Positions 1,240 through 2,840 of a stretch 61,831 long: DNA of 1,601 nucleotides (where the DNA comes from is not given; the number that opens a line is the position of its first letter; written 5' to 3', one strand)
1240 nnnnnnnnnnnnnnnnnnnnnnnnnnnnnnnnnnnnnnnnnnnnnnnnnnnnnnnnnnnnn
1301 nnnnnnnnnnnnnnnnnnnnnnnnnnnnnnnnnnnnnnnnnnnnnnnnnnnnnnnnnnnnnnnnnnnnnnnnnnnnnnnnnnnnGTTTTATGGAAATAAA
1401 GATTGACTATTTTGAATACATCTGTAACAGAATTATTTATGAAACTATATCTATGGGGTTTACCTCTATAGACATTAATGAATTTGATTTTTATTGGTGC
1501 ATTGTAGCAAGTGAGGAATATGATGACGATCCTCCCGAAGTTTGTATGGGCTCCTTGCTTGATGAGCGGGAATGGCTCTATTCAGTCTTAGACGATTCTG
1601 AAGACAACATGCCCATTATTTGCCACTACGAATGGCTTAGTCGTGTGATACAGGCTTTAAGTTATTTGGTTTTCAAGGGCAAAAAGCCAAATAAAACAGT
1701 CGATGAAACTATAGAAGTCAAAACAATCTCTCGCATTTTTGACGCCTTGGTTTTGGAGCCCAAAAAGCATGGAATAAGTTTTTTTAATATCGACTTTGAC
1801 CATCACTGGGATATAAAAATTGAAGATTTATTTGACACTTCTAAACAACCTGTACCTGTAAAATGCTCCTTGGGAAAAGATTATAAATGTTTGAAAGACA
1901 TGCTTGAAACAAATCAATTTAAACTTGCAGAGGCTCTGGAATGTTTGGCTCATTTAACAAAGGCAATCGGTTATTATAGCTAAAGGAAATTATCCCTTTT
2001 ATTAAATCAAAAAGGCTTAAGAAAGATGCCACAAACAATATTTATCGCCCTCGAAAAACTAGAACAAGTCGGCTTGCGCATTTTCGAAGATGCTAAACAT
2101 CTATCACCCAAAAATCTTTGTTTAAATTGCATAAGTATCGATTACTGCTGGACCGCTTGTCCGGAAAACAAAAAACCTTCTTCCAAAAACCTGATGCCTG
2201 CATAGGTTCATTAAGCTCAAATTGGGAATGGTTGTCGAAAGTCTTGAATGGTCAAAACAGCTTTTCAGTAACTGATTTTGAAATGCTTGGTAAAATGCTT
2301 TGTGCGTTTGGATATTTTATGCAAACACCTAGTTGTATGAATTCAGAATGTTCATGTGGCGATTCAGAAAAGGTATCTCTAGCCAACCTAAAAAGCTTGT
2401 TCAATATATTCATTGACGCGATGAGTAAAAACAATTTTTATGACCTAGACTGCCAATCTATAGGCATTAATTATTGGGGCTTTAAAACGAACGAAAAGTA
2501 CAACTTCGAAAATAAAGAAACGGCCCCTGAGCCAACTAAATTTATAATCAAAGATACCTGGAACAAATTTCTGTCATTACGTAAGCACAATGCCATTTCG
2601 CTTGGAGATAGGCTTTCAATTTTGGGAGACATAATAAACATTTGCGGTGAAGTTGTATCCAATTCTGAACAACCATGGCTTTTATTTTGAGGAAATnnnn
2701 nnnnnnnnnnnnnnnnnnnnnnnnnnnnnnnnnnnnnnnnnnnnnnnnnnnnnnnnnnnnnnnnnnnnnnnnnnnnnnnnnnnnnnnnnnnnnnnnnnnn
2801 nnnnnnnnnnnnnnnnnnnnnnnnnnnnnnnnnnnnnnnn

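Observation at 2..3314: Hint-domain protein followed by three tandem paralogous small ORFs: candidate polymorphic toxin / immunity cassette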

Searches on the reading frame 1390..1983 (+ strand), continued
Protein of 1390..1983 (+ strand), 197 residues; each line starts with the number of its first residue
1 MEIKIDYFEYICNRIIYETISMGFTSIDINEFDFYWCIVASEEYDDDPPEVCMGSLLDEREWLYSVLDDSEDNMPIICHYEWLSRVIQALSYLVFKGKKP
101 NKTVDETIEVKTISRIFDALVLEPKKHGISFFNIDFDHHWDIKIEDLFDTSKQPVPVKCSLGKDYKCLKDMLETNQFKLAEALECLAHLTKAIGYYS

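Call 45: search_protein_families(library=pfam, proteins=[L007:3-1127:+, L004:124-621:+, L005:7330-7947:+], max_evalue=10)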
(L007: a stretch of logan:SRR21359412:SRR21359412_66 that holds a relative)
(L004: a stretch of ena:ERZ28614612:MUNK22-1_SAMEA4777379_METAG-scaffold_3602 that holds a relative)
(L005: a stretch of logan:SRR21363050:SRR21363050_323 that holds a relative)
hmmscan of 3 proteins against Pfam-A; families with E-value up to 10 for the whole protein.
L007:3-1127:+ (375 aa): 19 families
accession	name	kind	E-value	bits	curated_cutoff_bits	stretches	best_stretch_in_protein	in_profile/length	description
PF07591.16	PT-HINT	-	1.3e-05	25.9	27.7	1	86-164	53-136/137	Pretoxin HINT domain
PF04791.21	LMBR1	-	0.061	12.6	31.9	1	175-365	152-295/510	LMBR1-like membrane protein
PF21713.2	DncV_C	-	0.068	13.5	28.4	1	305-355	56-106/135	Cyclic GMP-AMP synthase, C-terminal domain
PF16326.10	ABC_tran_CTD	-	0.13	13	32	1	343-369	9-35/69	ABC transporter C-terminal domain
PF25450.1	Rab11-FIP3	-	0.15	12.8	31.9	1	291-371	10-90/125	Rab11-FIP3-like domain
PF09969.14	DUF2203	-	0.67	11.1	24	1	295-363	20-81/122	Uncharacterized conserved protein (DUF2203)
PF13425.11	O-antigen_lig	-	0.84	8.8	31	1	198-304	251-300/462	O-antigen ligase like membrane protein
PF06897.17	DUF1269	-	0.94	10.3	26.9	0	182-223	4-43/100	Protein of unknown function (DUF1269)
PF03961.19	FapA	-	0.95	9.5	31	1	291-371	152-232/272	Flagellar Assembly Protein A beta solenoid domain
PF22709.1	Mu_Gam-Sipho_Gp157-TOTE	-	1.2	9.5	27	1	291-317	9-35/63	Mu Gam/Sipho_Gp157-like domain of the TOTE conflict systems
PF07889.17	DUF1664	-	1.5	9.3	34.6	1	292-366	45-118/124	Protein of unknown function (DUF1664)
PF13086.12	AAA_11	-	2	8.6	27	1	270-359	99-186/257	AAA domain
PF19314.4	DUF5917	-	2.1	9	27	1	290-335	49-92/94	Family of unknown function (DUF5917)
PF11981.13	DUF3482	-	2.2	8.1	29.2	1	176-233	152-210/293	Domain of unknown function (DUF3482)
PF13863.11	DUF4200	-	3.6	8.4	29.7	1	294-367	33-105/119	Domain of unknown function (DUF4200)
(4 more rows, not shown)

L004:124-621:+ (166 aa): 5 families
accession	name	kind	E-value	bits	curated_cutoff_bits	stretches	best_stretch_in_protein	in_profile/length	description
PF14182.11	YgaB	-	0.2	12.5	27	1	127-162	27-62/77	YgaB-like protein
PF16326.10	ABC_tran_CTD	-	0.24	12.1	32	0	105-133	22-50/69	ABC transporter C-terminal domain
PF03449.20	GreA_GreB_N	-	0.67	10.6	24.5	1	105-151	25-68/71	Transcription elongation factor, N-terminal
PF03945.19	Endotoxin_N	-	3.5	7.7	21.3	1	77-148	46-117/223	delta endotoxin, N-terminal domain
PF13166.12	AAA_13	-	3.7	6.5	36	1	81-163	381-467/713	AAA domain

L005:7330-7947:+ (206 aa): 1 family
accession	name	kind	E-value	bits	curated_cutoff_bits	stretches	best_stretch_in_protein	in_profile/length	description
PF00902.23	TatC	-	5.6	7.1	25.1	1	11-74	59-122/208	Sec-independent protein translocase protein (TatC)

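Call 54: search_dna_similar(query=P0033, collection=plasmids, mode=protein, max_evalue=0.001, max_rows=20)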
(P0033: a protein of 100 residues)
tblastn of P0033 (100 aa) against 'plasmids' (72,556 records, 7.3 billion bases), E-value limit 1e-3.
No match.

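Call 55: search_dna_similar(query=P0033, collection=phages, mode=protein, max_evalue=0.001, max_rows=20)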
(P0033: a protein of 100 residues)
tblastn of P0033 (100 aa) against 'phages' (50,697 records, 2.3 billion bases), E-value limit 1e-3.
No match.

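Call 64: list_cluster_members(proteins=[P0008, P0009, P0010, P0011, P0012, P0030, P0033, P0036, P0039, P0098])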
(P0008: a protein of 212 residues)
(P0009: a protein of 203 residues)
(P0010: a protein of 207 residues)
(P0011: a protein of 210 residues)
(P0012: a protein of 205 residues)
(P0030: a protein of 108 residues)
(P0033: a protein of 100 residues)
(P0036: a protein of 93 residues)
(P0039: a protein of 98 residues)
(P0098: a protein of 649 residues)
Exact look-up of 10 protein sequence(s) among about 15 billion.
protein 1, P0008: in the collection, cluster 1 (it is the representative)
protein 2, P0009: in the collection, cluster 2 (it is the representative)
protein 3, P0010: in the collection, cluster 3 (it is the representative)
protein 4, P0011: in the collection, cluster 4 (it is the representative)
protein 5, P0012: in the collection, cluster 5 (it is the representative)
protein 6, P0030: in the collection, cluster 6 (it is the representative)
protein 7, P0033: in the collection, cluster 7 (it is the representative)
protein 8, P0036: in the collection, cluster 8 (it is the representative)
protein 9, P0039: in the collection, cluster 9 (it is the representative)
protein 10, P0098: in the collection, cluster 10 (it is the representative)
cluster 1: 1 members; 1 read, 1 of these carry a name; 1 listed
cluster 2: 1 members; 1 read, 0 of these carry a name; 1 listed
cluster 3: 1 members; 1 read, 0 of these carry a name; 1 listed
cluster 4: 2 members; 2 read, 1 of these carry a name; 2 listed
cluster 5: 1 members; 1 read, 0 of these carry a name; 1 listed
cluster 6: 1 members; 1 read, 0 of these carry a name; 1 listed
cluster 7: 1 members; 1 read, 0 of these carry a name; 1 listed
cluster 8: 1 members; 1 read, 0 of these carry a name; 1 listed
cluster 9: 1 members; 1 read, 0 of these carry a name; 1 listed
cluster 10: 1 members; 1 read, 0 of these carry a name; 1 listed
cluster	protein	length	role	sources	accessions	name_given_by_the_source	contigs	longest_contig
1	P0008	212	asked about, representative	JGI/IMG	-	hypothetical protein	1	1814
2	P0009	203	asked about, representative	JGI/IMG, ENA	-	-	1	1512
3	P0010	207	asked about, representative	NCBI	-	-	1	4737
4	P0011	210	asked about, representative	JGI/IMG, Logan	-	hypothetical protein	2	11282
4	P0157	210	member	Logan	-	-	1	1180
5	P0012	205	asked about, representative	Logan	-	-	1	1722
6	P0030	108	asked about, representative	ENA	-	-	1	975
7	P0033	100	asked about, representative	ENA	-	-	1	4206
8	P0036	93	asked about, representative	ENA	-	-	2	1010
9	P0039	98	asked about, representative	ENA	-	-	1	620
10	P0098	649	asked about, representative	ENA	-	-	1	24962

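Call 73: search_protein_families(library=ncbifam, proteins=[L007:3-1127:+], max_evalue=1)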
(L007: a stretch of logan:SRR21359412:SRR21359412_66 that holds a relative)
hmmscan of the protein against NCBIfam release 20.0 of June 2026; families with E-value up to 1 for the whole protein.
L007:3-1127:+ (375 aa): 2 families
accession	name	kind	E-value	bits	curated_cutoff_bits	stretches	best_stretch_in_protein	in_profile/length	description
TIGR01443.1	intein_Cterm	domain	8.5e-05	22.7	15.6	1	142-164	2-23/24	intein C-terminal splicing region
NF033872.1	SidA_fam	subfamily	0.00028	19.9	60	1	221-369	148-286/379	T4SS effector SidA family protein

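Call 95: search_protein_families(library=pfam, alignment_id=A7, max_evalue=0.1)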
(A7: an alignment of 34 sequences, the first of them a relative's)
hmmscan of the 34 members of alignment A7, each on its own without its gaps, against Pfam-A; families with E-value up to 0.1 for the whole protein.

A. member 1, P0011 (210 aa): 2 families
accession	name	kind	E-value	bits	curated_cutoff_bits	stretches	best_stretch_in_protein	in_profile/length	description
PF15005.11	IZUMO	-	0.034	15.2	25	0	57-127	38-106/143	Izumo sperm-egg fusion, Ig domain-associated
PF09866.14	DUF2093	-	0.088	12.6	25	0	130-152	15-37/42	Uncharacterized protein conserved in bacteria (DUF2093)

B. families by the number of members that match (of 34 scanned): 12 families
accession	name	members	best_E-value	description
PF09866.14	DUF2093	2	0.019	Uncharacterized protein conserved in bacteria (DUF2093)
PF23257.1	DUF7071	1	5.8e-05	Domain of unknown function (DUF7071)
PF24054.1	DUF7357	1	0.0051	Domain of unknown function (DUF7357)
PF04983.23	RNA_pol_Rpb1_3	1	0.019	RNA polymerase Rpb1, domain 3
PF07817.19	GLE1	1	0.025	GLE1-like protein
PF17206.9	SeqA_N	1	0.03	SeqA protein N-terminal domain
PF15005.11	IZUMO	1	0.034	Izumo sperm-egg fusion, Ig domain-associated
PF20823.2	Cmr2_Zn-bd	1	0.053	CRISPR RNA silencing complex Cmr2 subunit, Zn-binding domain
PF10788.14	DUF2603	1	0.055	Protein of unknown function (DUF2603)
PF02895.20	H-kinase_dim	1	0.075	Signal transducing histidine kinase, homodimeric domain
PF22968.2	RNF34L-like_3rd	1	0.088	E3 ubiquitin-protein ligase rififylin-like domain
PF21950.2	MINION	1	0.099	Protein myomixer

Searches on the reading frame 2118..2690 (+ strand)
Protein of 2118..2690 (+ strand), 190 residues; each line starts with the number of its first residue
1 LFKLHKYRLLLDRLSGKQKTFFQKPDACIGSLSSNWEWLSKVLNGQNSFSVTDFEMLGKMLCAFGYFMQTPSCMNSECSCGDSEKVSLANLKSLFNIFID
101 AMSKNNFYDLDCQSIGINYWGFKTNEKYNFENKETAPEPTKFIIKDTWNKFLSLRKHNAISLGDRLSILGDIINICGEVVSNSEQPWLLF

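Call 4: search_protein_families(library=pfam, proteins=[window:2118-2690:+], max_evalue=1)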
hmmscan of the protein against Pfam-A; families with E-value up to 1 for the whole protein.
window:2118-2690:+ (190 aa): 1 family
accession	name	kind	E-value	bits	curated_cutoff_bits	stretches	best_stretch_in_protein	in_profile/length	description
PF13708.11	DUF4942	-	0.05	13.7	25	1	105-155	68-101/190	Domain of unknown function (DUF4942)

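Call 5: search_protein_families(library=ncbifam, proteins=[window:2118-2690:+], max_evalue=1)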
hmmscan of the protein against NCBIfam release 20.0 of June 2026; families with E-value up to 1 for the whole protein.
window:2118-2690:+ (190 aa): 0 families
